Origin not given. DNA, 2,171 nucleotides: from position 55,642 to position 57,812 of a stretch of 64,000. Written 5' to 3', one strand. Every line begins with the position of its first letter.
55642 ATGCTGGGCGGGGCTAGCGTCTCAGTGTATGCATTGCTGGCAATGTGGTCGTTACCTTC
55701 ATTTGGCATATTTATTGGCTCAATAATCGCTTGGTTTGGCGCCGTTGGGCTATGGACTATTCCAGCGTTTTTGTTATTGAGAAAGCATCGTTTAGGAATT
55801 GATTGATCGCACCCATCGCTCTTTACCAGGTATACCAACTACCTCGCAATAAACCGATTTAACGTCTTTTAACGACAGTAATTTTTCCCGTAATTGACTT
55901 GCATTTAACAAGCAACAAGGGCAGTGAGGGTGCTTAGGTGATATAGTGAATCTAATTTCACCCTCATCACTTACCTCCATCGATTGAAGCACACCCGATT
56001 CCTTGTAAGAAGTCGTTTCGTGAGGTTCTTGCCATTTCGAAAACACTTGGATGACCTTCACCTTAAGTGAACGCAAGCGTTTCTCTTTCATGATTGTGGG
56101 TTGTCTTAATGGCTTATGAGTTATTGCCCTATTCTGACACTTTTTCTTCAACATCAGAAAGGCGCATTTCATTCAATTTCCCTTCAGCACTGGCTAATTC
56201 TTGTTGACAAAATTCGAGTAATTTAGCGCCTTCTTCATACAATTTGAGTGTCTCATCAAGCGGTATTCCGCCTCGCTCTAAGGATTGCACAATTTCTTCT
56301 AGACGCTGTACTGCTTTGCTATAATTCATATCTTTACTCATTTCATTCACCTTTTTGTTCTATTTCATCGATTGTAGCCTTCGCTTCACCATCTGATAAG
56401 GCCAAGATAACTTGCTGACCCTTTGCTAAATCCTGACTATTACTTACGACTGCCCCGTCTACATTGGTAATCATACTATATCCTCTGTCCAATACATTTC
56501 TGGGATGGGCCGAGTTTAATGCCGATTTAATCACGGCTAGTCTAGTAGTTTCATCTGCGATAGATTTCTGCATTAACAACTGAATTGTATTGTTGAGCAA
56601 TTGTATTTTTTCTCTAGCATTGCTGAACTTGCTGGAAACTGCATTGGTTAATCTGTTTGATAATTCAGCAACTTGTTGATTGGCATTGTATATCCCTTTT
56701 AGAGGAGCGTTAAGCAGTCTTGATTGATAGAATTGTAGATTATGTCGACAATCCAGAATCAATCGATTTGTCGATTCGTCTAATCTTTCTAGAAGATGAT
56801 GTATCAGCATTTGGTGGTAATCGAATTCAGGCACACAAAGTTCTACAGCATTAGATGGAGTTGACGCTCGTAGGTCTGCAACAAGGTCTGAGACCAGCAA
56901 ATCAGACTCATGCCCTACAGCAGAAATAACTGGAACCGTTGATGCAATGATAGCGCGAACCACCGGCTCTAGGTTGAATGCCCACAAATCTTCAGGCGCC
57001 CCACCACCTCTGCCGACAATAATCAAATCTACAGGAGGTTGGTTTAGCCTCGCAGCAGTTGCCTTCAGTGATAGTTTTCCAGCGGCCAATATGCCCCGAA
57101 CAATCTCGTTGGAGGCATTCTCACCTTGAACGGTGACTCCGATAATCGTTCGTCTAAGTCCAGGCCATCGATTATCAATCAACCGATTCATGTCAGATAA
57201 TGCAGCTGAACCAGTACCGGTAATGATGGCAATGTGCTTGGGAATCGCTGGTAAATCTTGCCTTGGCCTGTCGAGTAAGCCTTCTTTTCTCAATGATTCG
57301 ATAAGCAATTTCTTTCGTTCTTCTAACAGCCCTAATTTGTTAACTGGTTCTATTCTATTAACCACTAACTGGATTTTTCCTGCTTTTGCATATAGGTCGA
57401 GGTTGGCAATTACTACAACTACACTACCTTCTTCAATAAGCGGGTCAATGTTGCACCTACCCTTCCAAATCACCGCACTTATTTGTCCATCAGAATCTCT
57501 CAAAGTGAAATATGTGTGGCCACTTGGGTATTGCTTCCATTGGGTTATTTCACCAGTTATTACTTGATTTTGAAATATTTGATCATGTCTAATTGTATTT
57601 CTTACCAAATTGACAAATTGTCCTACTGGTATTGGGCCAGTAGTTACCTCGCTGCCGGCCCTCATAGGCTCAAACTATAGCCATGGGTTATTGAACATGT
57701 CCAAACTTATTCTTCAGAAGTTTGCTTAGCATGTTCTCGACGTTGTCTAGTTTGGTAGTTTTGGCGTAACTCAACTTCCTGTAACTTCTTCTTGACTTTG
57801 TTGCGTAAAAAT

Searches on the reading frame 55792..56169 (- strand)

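Call 24: search_protein_families(library=pfam, proteins=[window:55792-56169:-], max_evalue=0.001)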
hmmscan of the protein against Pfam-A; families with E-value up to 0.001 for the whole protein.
window:55792-56169:- (125 aa): 1 family
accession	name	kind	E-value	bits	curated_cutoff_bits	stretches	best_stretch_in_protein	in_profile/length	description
PF01883.24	FeS_assembly_P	-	0.0001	22.9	23.5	1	39-106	4-71/73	Iron-sulfur cluster assembly protein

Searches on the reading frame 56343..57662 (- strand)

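Call 24: search_protein_families(library=pfam, proteins=[window:56343-57662:-], max_evalue=0.001)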
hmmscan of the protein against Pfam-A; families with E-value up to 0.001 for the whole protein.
window:56343-57662:- (439 aa): 3 families
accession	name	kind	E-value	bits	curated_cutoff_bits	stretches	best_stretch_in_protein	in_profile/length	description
PF02601.20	Exonuc_VII_L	-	5e-73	246.8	35.9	1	134-429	7-314/315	Exonuclease VII, large subunit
PF13742.12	tRNA_anti_2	-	8.3e-20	71.3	27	1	12-105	2-95/95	OB-fold nucleic acid binding domain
PF01336.31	tRNA_anti-codon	-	4.6e-11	42.9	27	1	34-107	2-75/75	OB-fold nucleic acid binding domain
